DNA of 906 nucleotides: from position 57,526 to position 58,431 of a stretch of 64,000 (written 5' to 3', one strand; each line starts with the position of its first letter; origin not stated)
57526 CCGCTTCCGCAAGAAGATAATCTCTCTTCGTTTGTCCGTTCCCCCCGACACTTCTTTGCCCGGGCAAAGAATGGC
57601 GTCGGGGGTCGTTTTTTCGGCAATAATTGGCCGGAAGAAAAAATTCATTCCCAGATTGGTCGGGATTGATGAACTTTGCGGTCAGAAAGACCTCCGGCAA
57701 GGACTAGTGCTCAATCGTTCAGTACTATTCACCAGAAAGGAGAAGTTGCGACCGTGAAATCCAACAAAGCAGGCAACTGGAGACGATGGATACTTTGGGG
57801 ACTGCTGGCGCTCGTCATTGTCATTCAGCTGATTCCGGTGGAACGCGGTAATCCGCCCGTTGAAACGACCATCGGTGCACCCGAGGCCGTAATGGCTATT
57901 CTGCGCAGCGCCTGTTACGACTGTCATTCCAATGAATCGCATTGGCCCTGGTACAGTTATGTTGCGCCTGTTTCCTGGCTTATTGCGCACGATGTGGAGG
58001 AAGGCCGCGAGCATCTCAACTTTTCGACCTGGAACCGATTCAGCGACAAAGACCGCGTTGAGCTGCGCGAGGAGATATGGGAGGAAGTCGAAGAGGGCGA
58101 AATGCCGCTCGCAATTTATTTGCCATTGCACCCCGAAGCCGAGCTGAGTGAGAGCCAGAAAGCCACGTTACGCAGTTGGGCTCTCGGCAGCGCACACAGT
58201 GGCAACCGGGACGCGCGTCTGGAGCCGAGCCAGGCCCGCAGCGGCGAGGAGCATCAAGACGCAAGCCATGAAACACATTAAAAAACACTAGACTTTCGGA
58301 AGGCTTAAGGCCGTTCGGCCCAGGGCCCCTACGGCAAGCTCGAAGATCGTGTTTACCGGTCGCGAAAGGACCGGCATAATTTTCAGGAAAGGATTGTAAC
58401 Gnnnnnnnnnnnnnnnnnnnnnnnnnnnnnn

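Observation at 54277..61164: ECF sigma/anti-sigma operon transcribed divergently from a standalone PSCyt1 di-heme lipoprotein, Haem_bd protein, REC-flavoprotein and DoxX: candidate uncharacterised envelope redox-signalling module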

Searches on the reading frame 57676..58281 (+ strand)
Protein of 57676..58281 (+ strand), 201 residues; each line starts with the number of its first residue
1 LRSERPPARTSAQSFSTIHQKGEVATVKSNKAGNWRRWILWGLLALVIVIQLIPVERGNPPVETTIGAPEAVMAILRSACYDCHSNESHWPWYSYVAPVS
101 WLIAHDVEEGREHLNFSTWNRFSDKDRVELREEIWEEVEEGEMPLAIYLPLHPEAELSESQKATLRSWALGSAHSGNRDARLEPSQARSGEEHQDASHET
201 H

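Call 3: search_protein_families(library=pfam, proteins=[window:57676-58281:+], max_evalue=0.01)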
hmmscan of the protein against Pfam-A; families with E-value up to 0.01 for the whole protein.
window:57676-58281:+ (201 aa): 1 family
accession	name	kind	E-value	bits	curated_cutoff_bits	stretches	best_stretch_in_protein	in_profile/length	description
PF14376.11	Haem_bd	-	3.5e-44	150.4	27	1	46-169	2-131/133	Haem-binding domain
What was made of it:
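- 57754..58281 (+): TM-anchored Haem_bd mono-heme protein (CYDCH), 175 aa. A GTG start follows a GGAG-type RBS. PF14376 150 bits (call 3).
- Checked: Haem_bd at 57754-58281: 150 bits (call 3).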

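Call 4: search_protein_families(library=ncbifam, proteins=[window:57676-58281:+], max_evalue=0.01)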
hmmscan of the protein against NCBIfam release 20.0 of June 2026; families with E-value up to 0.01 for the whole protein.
window:57676-58281:+ (201 aa): 0 families

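Call 22: find_homologous_proteins(query=window:57676-58281:+)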
Query window:57676-58281:+ (201 aa): 7760 proteins with E <= 0.001 among 7862 candidates; the best 120 are listed.
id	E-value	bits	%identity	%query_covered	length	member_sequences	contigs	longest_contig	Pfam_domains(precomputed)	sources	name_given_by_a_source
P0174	3.2e-114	397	99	87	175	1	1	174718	PF14376.12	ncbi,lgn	-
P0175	4.4e-56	207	69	64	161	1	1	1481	PF14376.12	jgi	jgi:hypothetical protein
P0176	1.5e-55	206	65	66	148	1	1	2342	PF14376.12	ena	-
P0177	3.6e-55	204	68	63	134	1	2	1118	PF14376.12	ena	-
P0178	4.2e-55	204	65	67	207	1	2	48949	PF14376.12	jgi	jgi:hypothetical protein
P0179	4.9e-55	204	65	73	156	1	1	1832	PF14376.12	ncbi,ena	-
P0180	6.3e-55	204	63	68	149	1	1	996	PF14376.12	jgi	jgi:hypothetical protein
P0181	6.4e-55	204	69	59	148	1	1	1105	PF14376.12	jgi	jgi:mono/diheme cytochrome c family protein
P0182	7.7e-55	203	65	65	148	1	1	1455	PF14376.12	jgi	jgi:hypothetical protein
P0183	9.6e-55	203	64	66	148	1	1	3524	PF14376.12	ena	-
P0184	1.1e-54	203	67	61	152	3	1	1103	PF14376.12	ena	-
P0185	1.3e-54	203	62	68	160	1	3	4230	PF14376.12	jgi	jgi:hypothetical protein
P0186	2.6e-54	202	63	67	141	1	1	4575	PF14376.12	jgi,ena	-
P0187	3.7e-54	201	69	63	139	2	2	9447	PF14376.12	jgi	-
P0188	3.8e-54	201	65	65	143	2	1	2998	PF14376.12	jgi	jgi:hypothetical protein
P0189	3.9e-54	201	60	72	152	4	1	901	PF14376.12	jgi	-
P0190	4.3e-54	201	61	68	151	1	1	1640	PF14376.12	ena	-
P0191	4.7e-54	201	67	63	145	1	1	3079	PF14376.12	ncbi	-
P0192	4.9e-54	201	64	65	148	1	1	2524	PF14376.12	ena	-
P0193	5.1e-54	201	64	65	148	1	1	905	PF14376.12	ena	-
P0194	9.3e-54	200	63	65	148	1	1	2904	PF14376.12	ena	-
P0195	9.4e-54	200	59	77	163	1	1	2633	PF14376.12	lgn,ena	-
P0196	9.8e-54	200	62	69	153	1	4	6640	PF14376.12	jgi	jgi:hypothetical protein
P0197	1.2e-53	200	57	75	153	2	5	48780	PF14376.12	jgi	jgi:hypothetical protein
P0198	1.2e-53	200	61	68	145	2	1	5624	PF14376.12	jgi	-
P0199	1.6e-53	199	59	70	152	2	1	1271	PF14376.12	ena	-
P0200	2.0e-53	199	62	61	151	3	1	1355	PF14376.12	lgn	-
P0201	2.4e-53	199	57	71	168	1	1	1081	PF14376.12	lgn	-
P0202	2.6e-53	198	68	60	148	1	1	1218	PF14376.12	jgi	jgi:hypothetical protein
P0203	2.7e-53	198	59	72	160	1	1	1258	PF14376.12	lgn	-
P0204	3.8e-53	198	59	76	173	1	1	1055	PF14376.12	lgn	-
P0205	4.1e-53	198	65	63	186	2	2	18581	PF14376.12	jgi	-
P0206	4.7e-53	198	60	66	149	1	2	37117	PF14376.12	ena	-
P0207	5.2e-53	197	63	65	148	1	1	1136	PF14376.12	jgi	jgi:hypothetical protein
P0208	5.9e-53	197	63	70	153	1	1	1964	PF14376.12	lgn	-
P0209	6.2e-53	197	59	71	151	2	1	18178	PF14376.12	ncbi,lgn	ncbi:MAG: heme-binding domain-containing protein [Acidobacteriota bacterium]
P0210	6.2e-53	197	63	67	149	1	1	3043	PF14376.12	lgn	-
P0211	6.9e-53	197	65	64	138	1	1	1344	PF14376.12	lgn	-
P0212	7.0e-53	197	65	64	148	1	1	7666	PF14376.12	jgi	jgi:hypothetical protein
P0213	7.1e-53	197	60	68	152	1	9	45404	PF14376.12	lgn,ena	-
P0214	7.2e-53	197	60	69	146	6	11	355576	PF14376.12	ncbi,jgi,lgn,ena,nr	ncbi:MAG TPA: heme-binding domain-containing protein [Thermoanaerobaculales bacterium]|nr:heme-bindi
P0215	7.3e-53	197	63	66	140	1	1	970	PF14376.12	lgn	-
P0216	8.2e-53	197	63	69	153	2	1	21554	PF14376.12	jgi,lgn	jgi:hypothetical protein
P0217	8.3e-53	197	62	67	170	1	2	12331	PF14376.12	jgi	jgi:hypothetical protein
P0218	8.8e-53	197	63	72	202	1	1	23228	PF14376.12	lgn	-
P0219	9.6e-53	197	60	66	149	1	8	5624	PF14376.12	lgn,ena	-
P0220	1.0e-52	196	65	63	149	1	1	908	PF14376.12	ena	-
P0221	1.2e-52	196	63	61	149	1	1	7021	PF14376.12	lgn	-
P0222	1.3e-52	196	58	70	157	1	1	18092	PF14376.12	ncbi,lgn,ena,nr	ncbi:MAG: heme-binding domain-containing protein [Gemmatimonadota bacterium]|nr:heme-binding domain-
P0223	1.6e-52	196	64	59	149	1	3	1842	PF14376.12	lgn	-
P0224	1.7e-52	196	65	63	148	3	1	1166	PF14376.12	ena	-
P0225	2.1e-52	195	61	74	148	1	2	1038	PF14376.12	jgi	jgi:hypothetical protein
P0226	2.3e-52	195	60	66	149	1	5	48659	PF14376.12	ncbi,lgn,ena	-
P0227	2.3e-52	195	62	69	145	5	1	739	PF14376.12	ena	-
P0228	2.3e-52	195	59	71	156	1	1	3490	PF14376.12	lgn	-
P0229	2.5e-52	195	58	69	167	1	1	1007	PF14376.12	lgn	-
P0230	2.5e-52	195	60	73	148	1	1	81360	PF14376.12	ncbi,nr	ncbi:MAG: heme-binding domain-containing protein [Acidobacteriota bacterium]|nr:heme-binding domain-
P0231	3.1e-52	195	64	65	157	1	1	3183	PF14376.12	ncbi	-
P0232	3.1e-52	195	61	72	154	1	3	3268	PF14376.12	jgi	jgi:hypothetical protein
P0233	3.5e-52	195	67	65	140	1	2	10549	PF14376.12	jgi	jgi:hypothetical protein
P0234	3.6e-52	195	63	59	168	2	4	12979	PF14376.12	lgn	-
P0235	3.7e-52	195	64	59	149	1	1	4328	PF14376.12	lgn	-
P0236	3.9e-52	195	60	69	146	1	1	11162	PF14376.12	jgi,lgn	jgi:hypothetical protein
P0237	4.0e-52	195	64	65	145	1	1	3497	PF14376.12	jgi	jgi:hypothetical protein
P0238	4.1e-52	195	65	65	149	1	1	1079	PF14376.12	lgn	-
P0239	4.4e-52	194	63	68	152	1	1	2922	PF14376.12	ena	-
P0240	4.4e-52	194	59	71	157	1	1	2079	PF14376.12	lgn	-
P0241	5.1e-52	194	59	69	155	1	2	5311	PF14376.12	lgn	-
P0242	5.2e-52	194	63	67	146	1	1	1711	PF14376.12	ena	-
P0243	5.4e-52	194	60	69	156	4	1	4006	PF14376.12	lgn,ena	-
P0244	5.5e-52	194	63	67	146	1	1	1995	PF14376.12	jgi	jgi:hypothetical protein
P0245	5.9e-52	194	61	68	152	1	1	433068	PF14376.12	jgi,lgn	jgi:hypothetical protein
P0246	6.1e-52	194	63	66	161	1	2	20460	PF14376.12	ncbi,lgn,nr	ncbi:MAG: heme-binding domain-containing protein [Candidatus Marinimicrobia bacterium]|nr:heme-bindi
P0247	6.9e-52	194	59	73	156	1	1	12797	PF14376.12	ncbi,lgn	ncbi:MAG: heme-binding domain-containing protein [Candidatus Binatia bacterium]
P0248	7.3e-52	194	63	61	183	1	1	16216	PF14376.12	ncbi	-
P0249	8.0e-52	194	60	67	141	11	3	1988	PF14376.12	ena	-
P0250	8.1e-52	194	61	65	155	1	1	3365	PF14376.12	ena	-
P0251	8.4e-52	193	63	67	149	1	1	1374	PF14376.12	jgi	jgi:hypothetical protein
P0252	8.6e-52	193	62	68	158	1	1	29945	PF14376.12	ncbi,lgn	-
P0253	8.6e-52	193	61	68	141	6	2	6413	PF14376.12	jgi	jgi:hypothetical protein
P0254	9.2e-52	193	67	61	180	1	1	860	PF14376.12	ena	-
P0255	9.6e-52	193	62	68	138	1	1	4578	PF14376.12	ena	-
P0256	1.0e-51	193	60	62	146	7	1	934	PF14376.12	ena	-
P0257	1.3e-51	193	61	67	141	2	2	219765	PF14376.12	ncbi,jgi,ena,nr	ncbi:MAG: heme-binding domain-containing protein [Myxococcota bacterium]|jgi:hypothetical protein|nr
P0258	1.4e-51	193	60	68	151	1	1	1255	PF14376.12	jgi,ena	-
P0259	1.4e-51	193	59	67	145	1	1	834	PF14376.12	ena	-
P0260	1.5e-51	193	62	68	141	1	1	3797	PF14376.12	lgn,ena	-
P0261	1.6e-51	193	62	70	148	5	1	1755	PF14376.12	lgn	-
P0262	1.7e-51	193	57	71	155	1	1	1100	PF14376.12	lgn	-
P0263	1.7e-51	192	60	66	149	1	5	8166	PF14376.12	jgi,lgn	-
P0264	1.8e-51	192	59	75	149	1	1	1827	PF14376.12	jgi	jgi:Haem-binding domain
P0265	1.8e-51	192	59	74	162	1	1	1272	PF14376.12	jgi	jgi:hypothetical protein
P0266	1.8e-51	192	60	67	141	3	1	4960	PF14376.12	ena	-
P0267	2.0e-51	192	57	73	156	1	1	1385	PF14376.12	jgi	jgi:hypothetical protein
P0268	2.2e-51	192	54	75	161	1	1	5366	PF14376.12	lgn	-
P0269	2.2e-51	192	64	61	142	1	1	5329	PF14376.12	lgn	-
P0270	2.3e-51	192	56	77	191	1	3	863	PF14376.12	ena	-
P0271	2.5e-51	192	65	58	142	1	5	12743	PF14376.12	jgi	jgi:hypothetical protein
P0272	2.6e-51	192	66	61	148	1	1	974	PF14376.12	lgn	-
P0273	3.1e-51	192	62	68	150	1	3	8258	PF14376.12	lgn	-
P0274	3.2e-51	192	62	67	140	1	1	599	PF14376.12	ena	-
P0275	3.3e-51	192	60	68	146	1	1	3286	PF14376.12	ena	-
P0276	3.3e-51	192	58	70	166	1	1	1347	PF14376.12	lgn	-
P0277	3.3e-51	192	60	71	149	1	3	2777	PF14376.12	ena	-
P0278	3.3e-51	192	60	68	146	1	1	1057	PF14376.12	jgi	jgi:Haem-binding domain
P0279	3.3e-51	192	61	70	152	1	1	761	PF14376.12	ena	-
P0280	3.4e-51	192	60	67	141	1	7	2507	PF14376.12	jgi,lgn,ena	-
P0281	3.6e-51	191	59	64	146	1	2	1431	PF14376.12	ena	-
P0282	3.7e-51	191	59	71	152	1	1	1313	PF14376.12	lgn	-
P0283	3.7e-51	191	67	63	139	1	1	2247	PF14376.12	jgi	jgi:hypothetical protein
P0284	4.2e-51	191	63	59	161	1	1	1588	PF14376.12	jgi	-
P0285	4.6e-51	191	62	68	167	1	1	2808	PF14376.12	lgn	-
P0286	4.7e-51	191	68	60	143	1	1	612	PF14376.12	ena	-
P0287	4.7e-51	191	64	62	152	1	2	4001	PF14376.12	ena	-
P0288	4.8e-51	191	55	72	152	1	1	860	PF14376.12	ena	-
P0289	5.0e-51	191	57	71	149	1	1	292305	PF14376.12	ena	-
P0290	5.2e-51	191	61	68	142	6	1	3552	PF14376.12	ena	-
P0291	5.2e-51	191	62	67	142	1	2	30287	PF14376.12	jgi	jgi:hypothetical protein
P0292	6.1e-51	191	62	65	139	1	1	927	PF14376.12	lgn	-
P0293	6.2e-51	191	59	68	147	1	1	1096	PF14376.12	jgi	jgi:hypothetical protein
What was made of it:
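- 57754..58281 (+): More than 7700 homologues, mostly 134-207 aa standalone proteins (call 22).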

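Call 25: find_related_loci(query=window:57754-58281:+, collection=metagenome_contigs, flank=8000)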
Query window:57754-58281:+ (175 aa) in metagenome_contigs; peptide patterns used: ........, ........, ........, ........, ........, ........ (x = any residue, [..] = any of these).
296 stretches matched a pattern; 126 encode a relative of the query (tblastn E <= 1e-3); the best 80 are kept; 80 distinct loci.
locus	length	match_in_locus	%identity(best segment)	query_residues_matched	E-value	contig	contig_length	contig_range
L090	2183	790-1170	65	17-143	2e-54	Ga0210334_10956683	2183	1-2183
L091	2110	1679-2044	64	25-146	1e-53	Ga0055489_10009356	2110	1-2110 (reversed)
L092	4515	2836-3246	59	11-147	7e-52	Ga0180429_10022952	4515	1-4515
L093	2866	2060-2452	60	15-143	2e-51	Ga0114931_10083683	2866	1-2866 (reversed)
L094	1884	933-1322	58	17-146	2e-50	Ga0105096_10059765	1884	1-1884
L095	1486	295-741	64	2-151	4e-50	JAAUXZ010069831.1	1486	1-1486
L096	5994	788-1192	58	11-145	4e-48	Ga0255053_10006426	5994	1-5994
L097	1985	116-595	57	10-161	4e-48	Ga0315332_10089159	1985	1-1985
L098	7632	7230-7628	58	11-143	1e-47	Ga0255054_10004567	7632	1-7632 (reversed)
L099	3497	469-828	60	24-143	4e-47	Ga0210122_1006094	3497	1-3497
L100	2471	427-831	55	13-147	1e-47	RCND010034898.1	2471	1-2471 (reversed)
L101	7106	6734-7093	60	24-143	3e-47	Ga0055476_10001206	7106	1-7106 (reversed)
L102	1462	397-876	56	10-161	2e-48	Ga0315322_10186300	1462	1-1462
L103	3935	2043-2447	55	13-147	1e-46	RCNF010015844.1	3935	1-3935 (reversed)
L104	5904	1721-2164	59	17-162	1e-45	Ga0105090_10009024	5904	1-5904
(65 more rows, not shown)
